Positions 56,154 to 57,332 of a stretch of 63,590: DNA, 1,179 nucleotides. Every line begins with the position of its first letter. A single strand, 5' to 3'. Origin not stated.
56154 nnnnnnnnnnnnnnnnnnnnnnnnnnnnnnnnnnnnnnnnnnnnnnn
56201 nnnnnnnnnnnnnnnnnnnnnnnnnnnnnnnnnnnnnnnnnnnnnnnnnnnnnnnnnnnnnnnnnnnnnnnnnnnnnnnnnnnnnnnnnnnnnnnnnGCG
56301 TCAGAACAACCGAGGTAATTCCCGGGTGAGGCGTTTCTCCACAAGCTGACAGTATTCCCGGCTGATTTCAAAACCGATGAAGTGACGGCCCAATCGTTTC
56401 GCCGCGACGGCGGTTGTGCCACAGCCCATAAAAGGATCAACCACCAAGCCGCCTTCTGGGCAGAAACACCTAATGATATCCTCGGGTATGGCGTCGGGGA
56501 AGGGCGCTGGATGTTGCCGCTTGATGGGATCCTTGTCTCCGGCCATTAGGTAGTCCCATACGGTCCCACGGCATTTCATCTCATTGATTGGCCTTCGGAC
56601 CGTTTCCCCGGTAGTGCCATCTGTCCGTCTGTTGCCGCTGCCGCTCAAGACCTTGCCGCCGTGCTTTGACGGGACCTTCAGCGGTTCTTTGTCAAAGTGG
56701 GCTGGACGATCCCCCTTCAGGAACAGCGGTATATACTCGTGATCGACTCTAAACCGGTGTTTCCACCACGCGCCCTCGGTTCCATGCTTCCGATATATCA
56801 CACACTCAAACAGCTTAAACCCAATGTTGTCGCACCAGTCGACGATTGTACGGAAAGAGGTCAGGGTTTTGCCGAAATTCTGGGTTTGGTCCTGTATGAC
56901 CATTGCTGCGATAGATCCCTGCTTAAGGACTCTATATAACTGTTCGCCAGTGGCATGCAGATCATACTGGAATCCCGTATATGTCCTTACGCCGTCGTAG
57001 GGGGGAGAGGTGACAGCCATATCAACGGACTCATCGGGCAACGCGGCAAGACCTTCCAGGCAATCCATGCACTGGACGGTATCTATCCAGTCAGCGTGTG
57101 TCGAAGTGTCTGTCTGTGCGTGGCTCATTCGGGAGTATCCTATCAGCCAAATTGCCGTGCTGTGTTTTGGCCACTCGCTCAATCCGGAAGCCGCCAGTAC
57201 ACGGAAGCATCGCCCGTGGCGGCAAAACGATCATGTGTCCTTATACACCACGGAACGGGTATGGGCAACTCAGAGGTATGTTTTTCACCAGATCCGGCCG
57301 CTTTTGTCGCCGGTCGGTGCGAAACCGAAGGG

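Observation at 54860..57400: RM-like islet in which the expected endonuclease is a DHH-fold protein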

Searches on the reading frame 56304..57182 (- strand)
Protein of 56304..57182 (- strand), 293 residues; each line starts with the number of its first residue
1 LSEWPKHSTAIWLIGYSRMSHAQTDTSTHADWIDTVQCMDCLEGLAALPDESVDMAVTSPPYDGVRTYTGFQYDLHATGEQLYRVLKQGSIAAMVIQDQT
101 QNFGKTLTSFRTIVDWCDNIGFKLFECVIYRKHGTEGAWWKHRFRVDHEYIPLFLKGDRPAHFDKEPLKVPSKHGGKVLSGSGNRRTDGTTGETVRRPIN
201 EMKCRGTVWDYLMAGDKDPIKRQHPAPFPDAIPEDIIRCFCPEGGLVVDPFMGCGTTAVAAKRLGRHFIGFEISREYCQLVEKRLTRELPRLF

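Call 4: search_protein_families(library=pfam, proteins=[window:56304-57182:-], max_evalue=1)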
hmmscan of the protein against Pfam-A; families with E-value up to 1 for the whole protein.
window:56304-57182:- (293 aa): 5 families
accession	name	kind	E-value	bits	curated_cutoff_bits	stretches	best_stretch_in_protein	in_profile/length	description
PF01555.25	N6_N4_Mtase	-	5.3e-36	125.1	26.7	1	53-282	1-220/221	DNA methylase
PF01170.24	UPF0020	-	0.00071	19.8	22.3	1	30-100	99-170/197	RMKL-like, methyltransferase domain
PF09445.16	Methyltransf_15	-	0.00097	19.2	22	0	31-88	49-109/165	RNA cap guanine-N2 methyltransferase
PF08241.18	Methyltransf_11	-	0.026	15.6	21.2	0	35-92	45-93/95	Methyltransferase domain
PF13649.12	Methyltransf_25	-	0.095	13.8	27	0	252-288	6-44/97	Methyltransferase domain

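Call 5: search_protein_families(library=ncbifam, proteins=[window:56304-57182:-], max_evalue=1)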
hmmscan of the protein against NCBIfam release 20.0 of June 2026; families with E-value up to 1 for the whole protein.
window:56304-57182:- (293 aa): 5 families
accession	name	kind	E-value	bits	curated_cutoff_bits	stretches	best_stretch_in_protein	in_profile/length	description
NF050803.1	DnaMtaseCcrMCaul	equivalog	1.3e-18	67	830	2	221-288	183-250/350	adenine-specific DNA-methyltransferase CcrM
NF008572.0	PRK11524.1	equivalog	6.3e-18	64.9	292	1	34-286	15-257/294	adenine-specific DNA-methyltransferase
NF010253.0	PRK13699.1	subfamily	8.5e-14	51.8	244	2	221-286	141-206/226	DNA methyltransferase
TIGR01177.1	TIGR01177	hypoth_equivalog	2.5e-06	27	316.55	2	243-275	182-214/330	TIGR01177 family methyltransferase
NF053623.1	fluoroAc_FarE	equivalog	0.075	11.8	675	1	13-104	303-393/419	fluoroacetate reductase subunit FarE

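Call 6: search_protein_families(library=padloc, proteins=[window:56304-57182:-], max_evalue=1)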
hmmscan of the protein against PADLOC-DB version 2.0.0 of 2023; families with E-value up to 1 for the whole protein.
window:56304-57182:- (293 aa): 70 families (the best 25 are shown)
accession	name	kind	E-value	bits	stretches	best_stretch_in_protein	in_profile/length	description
PDLC03714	oMTase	-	1e-38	131.4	1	40-286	10-258/279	orphan methyltransferase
PDLC03353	MTase_II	-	1.1e-38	131.3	2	203-289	170-254/260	Type II methyltransferase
PDLC03387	MTase_II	-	2.5e-37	126.6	2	119-290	137-280/289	Type II methyltransferase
PDLC03371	MTase_II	-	2.4e-35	120.3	2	107-288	97-255/260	Type II methyltransferase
PDLC03350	MTase_II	-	6e-32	109.3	2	214-289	225-299/312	Type II methyltransferase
PDLC03299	MTase_II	-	6.1e-27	92.9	1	33-286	14-258/296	Type II methyltransferase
PDLC03320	MTase_II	-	3.7e-25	86.7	2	208-287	197-276/289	Type II methyltransferase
PDLC03295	MTase_II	-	6.6e-25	86.2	2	203-289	182-270/292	Type II methyltransferase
PDLC03283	MTase_II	-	5.9e-20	69.8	3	221-287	207-273/352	Type II methyltransferase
PDLC03216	MTase_II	-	1.5e-19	68.2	2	221-287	191-257/364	Type II methyltransferase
PDLC03738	oMTase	-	4.2e-19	66.5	2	221-286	201-266/376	orphan methyltransferase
PDLC03230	MTase_II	-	1.2e-18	65.6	1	32-285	34-282/360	Type II methyltransferase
PDLC03228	MTase_II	-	9.9e-17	59.5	2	221-286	141-206/227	Type II methyltransferase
PDLC03323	MTase_II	-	1.7e-16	58.2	2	222-280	231-289/330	Type II methyltransferase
PDLC03305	MTase_II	-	2.5e-16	58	2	219-287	178-244/513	Type II methyltransferase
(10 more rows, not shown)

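Call 18: search_solved_structures(query=window:56304-57182:-, max_evalue=0.001)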
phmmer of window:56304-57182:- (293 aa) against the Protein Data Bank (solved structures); distinct sequences matched with E-value up to 0.001: 12.
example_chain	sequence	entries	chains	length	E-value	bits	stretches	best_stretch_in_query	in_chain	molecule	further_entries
2zie_A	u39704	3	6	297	1.1e-20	77.5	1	208-291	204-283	Putative modification methylase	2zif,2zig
8s9m_A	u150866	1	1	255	1.3e-19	74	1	217-287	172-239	DNA cytosine-N4 methyltransferase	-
8s9n_A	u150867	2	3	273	1.3e-19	74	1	217-287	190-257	DNA cytosine-N4 methyltransferase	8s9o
9c3u_A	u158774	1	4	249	7.3e-19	71.5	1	39-285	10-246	Methyltransferase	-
8urk_A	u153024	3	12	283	8e-19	71.4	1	40-285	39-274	Methyltransferase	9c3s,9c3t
6pbd_A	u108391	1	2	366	6.1e-15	58.6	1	221-290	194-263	Modification methylase CcrMI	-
1g60_A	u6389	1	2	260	4.7e-14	55.7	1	34-279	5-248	Adenine-specific Methyltransferase MboIIA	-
5hek_A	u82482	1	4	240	9.9e-11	44.8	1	221-286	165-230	Adenine specific DNA methyltransferase (DpnA)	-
5hfj_A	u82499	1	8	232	1.5e-10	44.2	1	221-286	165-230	Adenine specific DNA methyltransferase (DpnA)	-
1boo_A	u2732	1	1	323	2.1e-10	43.7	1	222-279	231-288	PROTEIN (N-4 CYTOSINE-SPECIFIC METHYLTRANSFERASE PVU II)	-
1eg2_A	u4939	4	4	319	2.2e-09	40.4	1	19-286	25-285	MODIFICATION METHYLASE RSRI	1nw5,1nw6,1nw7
1nw8_A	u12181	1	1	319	2.2e-09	40.4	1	19-286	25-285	MODIFICATION METHYLASE RSRI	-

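Call 70: search_dna_similar(query=window:56304-57182:-, collection=plasmids, mode=protein, max_evalue=1e-8, max_rows=30, rows=best)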
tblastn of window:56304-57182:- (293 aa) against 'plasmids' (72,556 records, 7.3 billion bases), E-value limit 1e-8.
Records with a match: 164; places in all: 167; records where one place covers at least 80% of the query: 138.
Best place of each record, by identity: <60% 164.
By first word of the organism name: Escherichia 27; Bacillus 17; Ralstonia 16; Klebsiella 12; Salmonella 6; Clostridium 6; Burkholderia 6; Streptomyces 5; Lactiplantibacillus 4; Acinetobacter 3; and 46 more.
By predicted mobility (MOB-suite, as given by PLSDB): non-mobilizable 85; mobilizable 45; conjugative 34.
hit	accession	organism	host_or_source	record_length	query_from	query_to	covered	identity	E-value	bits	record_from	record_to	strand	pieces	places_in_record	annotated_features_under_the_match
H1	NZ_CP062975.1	Pontibacillus sp. ALD_SL1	mangrove mud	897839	34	285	86%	35.1%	8e-37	146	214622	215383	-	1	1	site-specific DNA-methyltransferase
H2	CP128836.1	Rossellomorea sp. AcN35-11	-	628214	33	287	87%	34.2%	5e-32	132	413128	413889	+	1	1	site-specific DNA-methyltransferase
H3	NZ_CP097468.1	Bacillus velezensis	-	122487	36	285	85%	34.5%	2e-32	133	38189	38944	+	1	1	site-specific DNA-methyltransferase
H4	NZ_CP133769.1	Paenibacillus polymyxa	soybean,single cell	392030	34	286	86%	32.1%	2e-21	101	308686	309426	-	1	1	site-specific DNA-methyltransferase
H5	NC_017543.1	Paenibacillus polymyxa M1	-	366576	34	286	86%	32.1%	2e-21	101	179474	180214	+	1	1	site-specific DNA-methyltransferase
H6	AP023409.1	Streptomyces libani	-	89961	35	287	86%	31.2%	2e-20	99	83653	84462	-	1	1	yhdJ: methyltransferase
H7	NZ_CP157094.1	Escherichia coli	culture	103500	24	293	92%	28.9%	3e-23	106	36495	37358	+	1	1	site-specific DNA-methyltransferase | hypothetical protein | toxin-antitoxin system HicB family antitoxin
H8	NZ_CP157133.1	Escherichia coli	culture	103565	24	293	92%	28.9%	3e-23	106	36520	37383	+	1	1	site-specific DNA-methyltransferase | hypothetical protein | toxin-antitoxin system HicB family antitoxin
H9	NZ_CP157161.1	Escherichia coli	culture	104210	24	293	92%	28.9%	3e-23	106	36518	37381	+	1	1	site-specific DNA-methyltransferase | hypothetical protein | toxin-antitoxin system HicB family antitoxin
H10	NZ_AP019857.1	Escherichia coli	Homo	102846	24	293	92%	28.9%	5e-23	106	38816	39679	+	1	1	site-specific DNA-methyltransferase | hypothetical protein | toxin-antitoxin system HicB family antitoxin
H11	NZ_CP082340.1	Salmonella enterica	Correlophus ciliatus,Faeces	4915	24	293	92%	28.9%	2e-22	104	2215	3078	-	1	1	site-specific DNA-methyltransferase | hypothetical protein | toxin-antitoxin system HicB family antitoxin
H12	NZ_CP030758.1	Acinetobacter schindleri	whole organism,the condensate water of ...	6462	18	279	89%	29.7%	2e-21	100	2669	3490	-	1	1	site-specific DNA-methyltransferase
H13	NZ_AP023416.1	Vescimonas fastidiosa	Homo sapiens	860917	33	285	86%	30.6%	3e-19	95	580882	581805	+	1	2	site-specific DNA-methyltransferase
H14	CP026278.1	Klebsiella oxytoca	-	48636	40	285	84%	31.0%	4e-24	108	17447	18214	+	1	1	site-specific DNA-methyltransferase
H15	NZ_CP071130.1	Caballeronia sp. M1242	Homo sapiens,ETA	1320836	36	287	86%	29.8%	6e-15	82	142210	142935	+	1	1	none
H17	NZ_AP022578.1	Mycolicibacterium aubagnense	-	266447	35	290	87%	29.0%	1e-16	87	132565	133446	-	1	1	site-specific DNA-methyltransferase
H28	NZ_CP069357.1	Microvirga sp. VF16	Vachellia farnesiana,Cell culture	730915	30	292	90%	27.5%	2e-12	75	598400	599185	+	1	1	site-specific DNA-methyltransferase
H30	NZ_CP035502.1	Sphingosinicella sp. BN140058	Cell culture,soil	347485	30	286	88%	27.9%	3e-17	89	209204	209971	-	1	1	site-specific DNA-methyltransferase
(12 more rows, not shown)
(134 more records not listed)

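Call 71: get_annotated_region(hit=H15, flank=20000)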
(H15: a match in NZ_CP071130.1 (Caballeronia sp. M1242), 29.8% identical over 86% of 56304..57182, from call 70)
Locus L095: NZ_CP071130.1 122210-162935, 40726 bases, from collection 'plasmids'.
description: Caballeronia sp. M1242 plasmid unnamed1, complete sequence
organism: Caballeronia sp. M1242 (NCBI taxid 2814653)
taxonomy: Bacteria; Pseudomonadota; Betaproteobacteria; Burkholderiales; Burkholderiaceae; Caballeronia; Caballeronia sp. M1242
host: -; source: Homo sapiens,ETA; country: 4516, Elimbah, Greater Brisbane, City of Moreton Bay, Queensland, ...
typing (MOB-suite, as given by PLSDB): non-mobilizable
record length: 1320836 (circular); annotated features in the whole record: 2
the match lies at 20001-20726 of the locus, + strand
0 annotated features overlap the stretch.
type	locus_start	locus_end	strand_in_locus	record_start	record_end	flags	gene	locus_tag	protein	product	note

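Call 72: get_annotated_region(hit=H17, flank=20000)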
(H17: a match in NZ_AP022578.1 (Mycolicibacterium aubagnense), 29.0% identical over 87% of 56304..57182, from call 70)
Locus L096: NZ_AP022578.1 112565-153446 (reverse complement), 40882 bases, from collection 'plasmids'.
description: Mycolicibacterium aubagnense strain JCM 15296 plasmid pJCM15296, complete sequence
organism: Mycolicibacterium aubagnense (NCBI taxid 319707)
taxonomy: Bacteria; Actinomycetota; Actinomycetes; Mycobacteriales; Mycobacteriaceae; Mycolicibacterium; Mycolicibacterium aubagnense
host: -; source: -; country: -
typing (MOB-suite, as given by PLSDB): non-mobilizable
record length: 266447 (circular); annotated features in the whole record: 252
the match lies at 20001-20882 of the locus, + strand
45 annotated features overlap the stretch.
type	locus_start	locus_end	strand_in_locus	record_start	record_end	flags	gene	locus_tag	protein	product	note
CDS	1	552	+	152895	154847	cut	-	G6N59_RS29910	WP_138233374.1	hypothetical protein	-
CDS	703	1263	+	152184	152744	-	-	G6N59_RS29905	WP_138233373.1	hypothetical protein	-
CDS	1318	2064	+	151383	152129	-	-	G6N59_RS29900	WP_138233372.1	hypothetical protein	-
CDS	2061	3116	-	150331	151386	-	-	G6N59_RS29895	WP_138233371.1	hypothetical protein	-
CDS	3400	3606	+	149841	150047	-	-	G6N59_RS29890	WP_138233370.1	hypothetical protein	-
CDS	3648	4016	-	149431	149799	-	-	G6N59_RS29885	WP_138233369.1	helix-turn-helix transcriptional regulator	-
CDS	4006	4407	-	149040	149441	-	-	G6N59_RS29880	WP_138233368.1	hypothetical protein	-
CDS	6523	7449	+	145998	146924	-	-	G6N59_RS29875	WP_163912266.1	ParA family protein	-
CDS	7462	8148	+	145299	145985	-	-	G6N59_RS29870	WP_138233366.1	hypothetical protein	-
CDS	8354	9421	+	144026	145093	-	-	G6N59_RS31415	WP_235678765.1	transglycosylase SLT domain-containing protein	-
CDS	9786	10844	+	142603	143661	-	-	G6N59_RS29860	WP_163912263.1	NlpC/P60 family protein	-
CDS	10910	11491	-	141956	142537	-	-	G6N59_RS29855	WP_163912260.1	helix-turn-helix transcriptional regulator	-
CDS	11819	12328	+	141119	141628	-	-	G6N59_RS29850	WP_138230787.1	WhiB family transcriptional regulator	-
CDS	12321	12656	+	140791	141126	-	-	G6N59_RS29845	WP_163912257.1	hypothetical protein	-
CDS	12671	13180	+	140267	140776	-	-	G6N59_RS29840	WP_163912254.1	nucleic acid-binding protein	-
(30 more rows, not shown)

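Call 73: get_annotated_region(hit=H28, flank=20000)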
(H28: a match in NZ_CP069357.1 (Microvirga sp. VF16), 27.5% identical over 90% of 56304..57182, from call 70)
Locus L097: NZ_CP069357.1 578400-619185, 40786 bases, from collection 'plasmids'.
description: Microvirga sp. VF16 plasmid pMVF16-3, complete sequence
organism: Microvirga sp. VF16 (NCBI taxid 2807101)
taxonomy: Bacteria; Pseudomonadota; Alphaproteobacteria; Hyphomicrobiales; Methylobacteriaceae; Microvirga; Microvirga sp. VF16
host: -; source: Vachellia farnesiana,Cell culture; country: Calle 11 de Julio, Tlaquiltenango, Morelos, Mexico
typing (MOB-suite, as given by PLSDB): non-mobilizable
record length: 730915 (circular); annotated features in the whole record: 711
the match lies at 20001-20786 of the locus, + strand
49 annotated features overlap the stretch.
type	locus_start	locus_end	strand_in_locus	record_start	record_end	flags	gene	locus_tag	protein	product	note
CDS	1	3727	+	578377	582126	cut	-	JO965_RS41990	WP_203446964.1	vitamin B12-dependent ribonucleotide reductase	GO:0006260 - DNA replication [Evidence IEA]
CDS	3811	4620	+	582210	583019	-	-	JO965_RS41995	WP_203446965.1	hypothetical protein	-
CDS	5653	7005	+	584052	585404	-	-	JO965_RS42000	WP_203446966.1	M10 family metallopeptidase C-terminal domain-containing protein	-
CDS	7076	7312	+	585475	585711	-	-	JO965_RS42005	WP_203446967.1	hypothetical protein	-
CDS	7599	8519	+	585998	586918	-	-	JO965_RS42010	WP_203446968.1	metallophosphoesterase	-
CDS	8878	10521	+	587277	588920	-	-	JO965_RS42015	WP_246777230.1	EAL domain-containing protein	-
CDS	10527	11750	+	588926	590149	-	-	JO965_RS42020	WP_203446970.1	GGDEF domain-containing protein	-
CDS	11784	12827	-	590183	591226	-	recA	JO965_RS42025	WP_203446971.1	recombinase RecA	GO:0006310 - DNA recombination [Evidence IEA]; GO:0006281 - DNA repair [Evidence IEA]; GO:0009432 - SOS response ...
CDS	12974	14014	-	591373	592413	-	dinB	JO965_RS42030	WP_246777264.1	DNA polymerase IV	GO:0006281 - DNA repair [Evidence IEA]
CDS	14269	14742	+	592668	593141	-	-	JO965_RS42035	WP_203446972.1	hypothetical protein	-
CDS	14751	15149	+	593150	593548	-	-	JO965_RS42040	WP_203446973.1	thermonuclease family protein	-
CDS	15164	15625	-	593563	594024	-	-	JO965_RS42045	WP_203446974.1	MucR family transcriptional regulator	-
CDS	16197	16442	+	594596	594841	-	-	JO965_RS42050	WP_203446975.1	hypothetical protein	-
CDS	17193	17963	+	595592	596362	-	-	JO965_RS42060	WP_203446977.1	hypothetical protein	-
CDS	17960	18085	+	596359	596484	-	-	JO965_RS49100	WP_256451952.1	hypothetical protein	-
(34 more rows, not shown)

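Call 74: get_annotated_region(hit=H30, flank=20000)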
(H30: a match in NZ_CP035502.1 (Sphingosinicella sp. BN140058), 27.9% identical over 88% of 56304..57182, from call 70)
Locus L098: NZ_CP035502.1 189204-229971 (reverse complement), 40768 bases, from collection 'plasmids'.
description: Sphingosinicella sp. BN140058 plasmid p1, complete sequence
organism: Sphingosinicella sp. BN140058 (NCBI taxid 1892855)
taxonomy: Bacteria; Pseudomonadota; Alphaproteobacteria; Sphingomonadales; Sphingosinicellaceae; Sphingosinicella; Sphingosinicella sp. BN140058
host: -; source: Cell culture,soil; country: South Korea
typing (MOB-suite, as given by PLSDB): mobilizable; relaxase MOBQ
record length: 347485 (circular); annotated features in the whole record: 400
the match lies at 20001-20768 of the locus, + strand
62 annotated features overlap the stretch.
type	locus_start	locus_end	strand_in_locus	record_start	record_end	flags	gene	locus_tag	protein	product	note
CDS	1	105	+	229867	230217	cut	-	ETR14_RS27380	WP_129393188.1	hypothetical protein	-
CDS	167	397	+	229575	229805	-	-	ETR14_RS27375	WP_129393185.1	hypothetical protein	-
CDS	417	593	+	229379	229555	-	-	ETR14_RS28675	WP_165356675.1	hypothetical protein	-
CDS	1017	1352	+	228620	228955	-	-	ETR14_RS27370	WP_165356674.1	hypothetical protein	-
CDS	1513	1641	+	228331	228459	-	-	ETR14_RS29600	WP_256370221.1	hypothetical protein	-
CDS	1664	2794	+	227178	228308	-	-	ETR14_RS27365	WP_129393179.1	protein-disulfide reductase DsbD domain-containing protein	-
CDS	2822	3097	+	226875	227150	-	-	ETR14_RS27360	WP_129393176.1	hypothetical protein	-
CDS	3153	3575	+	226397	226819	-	-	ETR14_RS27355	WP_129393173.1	hypothetical protein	-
CDS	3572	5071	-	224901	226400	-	-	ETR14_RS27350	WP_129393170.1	hypothetical protein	-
CDS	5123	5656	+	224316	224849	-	-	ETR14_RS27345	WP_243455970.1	DUF4031 domain-containing protein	-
CDS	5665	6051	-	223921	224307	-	-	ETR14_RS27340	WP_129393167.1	hypothetical protein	-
CDS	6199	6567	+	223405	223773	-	-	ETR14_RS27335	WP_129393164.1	hypothetical protein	-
CDS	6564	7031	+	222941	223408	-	-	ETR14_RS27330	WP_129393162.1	hypothetical protein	-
CDS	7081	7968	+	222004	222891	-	-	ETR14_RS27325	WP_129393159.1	hypothetical protein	-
CDS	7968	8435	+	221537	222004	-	-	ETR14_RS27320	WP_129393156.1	hypothetical protein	-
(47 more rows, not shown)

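Call 75: get_annotated_region(hit=H1, flank=20000)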
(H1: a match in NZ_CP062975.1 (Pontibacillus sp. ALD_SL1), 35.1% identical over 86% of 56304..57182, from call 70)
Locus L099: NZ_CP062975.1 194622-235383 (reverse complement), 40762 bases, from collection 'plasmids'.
description: Pontibacillus sp. ALD_SL1 plasmid unnamed, complete sequence
organism: Pontibacillus sp. ALD_SL1 (NCBI taxid 2777185)
taxonomy: Bacteria; Bacillota; Bacilli; Bacillales; Bacillaceae; Pontibacillus; Pontibacillus sp. ALD SL1
host: -; source: mangrove mud; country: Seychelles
typing (MOB-suite, as given by PLSDB): non-mobilizable
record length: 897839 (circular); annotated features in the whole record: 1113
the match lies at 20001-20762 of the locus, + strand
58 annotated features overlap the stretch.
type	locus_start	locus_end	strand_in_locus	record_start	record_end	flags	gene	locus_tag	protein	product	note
CDS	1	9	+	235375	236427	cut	recA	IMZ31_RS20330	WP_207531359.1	recombinase RecA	GO:0006310 - DNA recombination [Evidence IEA]; GO:0006281 - DNA repair [Evidence IEA]; GO:0009432 - SOS response ...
CDS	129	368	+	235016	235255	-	-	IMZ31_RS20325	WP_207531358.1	hypothetical protein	-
CDS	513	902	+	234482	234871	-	-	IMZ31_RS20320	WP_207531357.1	hypothetical protein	-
CDS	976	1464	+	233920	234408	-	-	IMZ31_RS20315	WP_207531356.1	hypothetical protein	-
CDS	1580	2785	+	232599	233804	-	-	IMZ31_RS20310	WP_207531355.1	sigma factor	GO:0006352 - DNA-templated transcription initiation [Evidence IEA]; GO:0006355 - regulation of DNA-templated ...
CDS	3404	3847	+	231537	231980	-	-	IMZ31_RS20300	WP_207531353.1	hypothetical protein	-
CDS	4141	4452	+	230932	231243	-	-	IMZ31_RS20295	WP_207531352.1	hypothetical protein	-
CDS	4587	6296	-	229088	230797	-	-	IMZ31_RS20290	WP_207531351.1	FtsH/Yme1/Tma family ATP-dependent metallopeptidase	-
CDS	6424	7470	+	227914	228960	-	-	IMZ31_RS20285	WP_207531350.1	L,D-transpeptidase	-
CDS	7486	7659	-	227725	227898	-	-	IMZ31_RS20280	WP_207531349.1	hypothetical protein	-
CDS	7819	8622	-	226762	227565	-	-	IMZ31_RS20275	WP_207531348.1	NAD(+)/NADH kinase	-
CDS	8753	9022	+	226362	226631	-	-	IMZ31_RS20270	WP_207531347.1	hypothetical protein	-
CDS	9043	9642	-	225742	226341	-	-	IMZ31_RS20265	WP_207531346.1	SH3 domain-containing protein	-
CDS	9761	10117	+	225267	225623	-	-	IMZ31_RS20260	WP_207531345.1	S1 RNA-binding domain-containing protein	-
CDS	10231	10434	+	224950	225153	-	-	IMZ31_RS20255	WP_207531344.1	hypothetical protein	-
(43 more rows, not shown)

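Call 76: get_annotated_region(hit=H13, flank=20000)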
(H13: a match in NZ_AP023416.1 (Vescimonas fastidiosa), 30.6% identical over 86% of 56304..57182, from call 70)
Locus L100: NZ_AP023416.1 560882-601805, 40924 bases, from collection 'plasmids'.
description: Vescimonas fastidiosa strain MM35 plasmid pMM35_01
organism: Vescimonas fastidiosa (NCBI taxid 2714353)
taxonomy: Bacteria; Bacillota; Clostridia; Eubacteriales; Oscillospiraceae; Vescimonas; Vescimonas fastidiosa
host: -; source: Homo sapiens; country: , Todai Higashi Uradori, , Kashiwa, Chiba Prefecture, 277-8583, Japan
typing (MOB-suite, as given by PLSDB): non-mobilizable
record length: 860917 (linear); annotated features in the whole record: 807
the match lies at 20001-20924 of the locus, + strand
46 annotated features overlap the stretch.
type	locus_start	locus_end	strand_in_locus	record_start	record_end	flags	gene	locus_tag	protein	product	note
CDS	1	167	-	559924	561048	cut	-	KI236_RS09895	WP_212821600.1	D-alanyl-D-alanine carboxypeptidase family protein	-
CDS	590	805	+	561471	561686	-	-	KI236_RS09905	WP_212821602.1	hypothetical protein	-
CDS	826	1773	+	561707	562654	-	-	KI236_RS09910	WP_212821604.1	DUF6017 domain-containing protein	-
CDS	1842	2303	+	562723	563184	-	-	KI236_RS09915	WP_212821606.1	PcfB family protein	-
CDS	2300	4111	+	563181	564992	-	-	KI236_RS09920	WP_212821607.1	VirD4-like conjugal transfer protein, CD1115 family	-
CDS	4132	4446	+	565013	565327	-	-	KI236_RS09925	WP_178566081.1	hypothetical protein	-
CDS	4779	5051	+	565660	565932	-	-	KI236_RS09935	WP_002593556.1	helix-turn-helix domain-containing protein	-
CDS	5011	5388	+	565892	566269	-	-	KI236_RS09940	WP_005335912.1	TnpV protein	-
CDS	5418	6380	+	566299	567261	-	-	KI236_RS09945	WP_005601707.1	DUF3658 domain-containing protein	-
CDS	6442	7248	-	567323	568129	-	-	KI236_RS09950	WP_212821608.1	helix-turn-helix transcriptional regulator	-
CDS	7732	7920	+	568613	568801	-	-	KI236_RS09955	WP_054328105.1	hypothetical protein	-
CDS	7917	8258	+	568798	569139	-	-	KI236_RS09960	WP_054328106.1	DeoR family transcriptional regulator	GO:0006355 - regulation of DNA-templated transcription [Evidence IEA]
CDS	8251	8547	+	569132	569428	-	-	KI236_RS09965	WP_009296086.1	DUF3847 domain-containing protein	-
CDS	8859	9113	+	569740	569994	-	-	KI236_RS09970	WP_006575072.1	CPCC family cysteine-rich protein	-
CDS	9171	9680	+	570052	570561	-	-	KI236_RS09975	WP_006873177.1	hypothetical protein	-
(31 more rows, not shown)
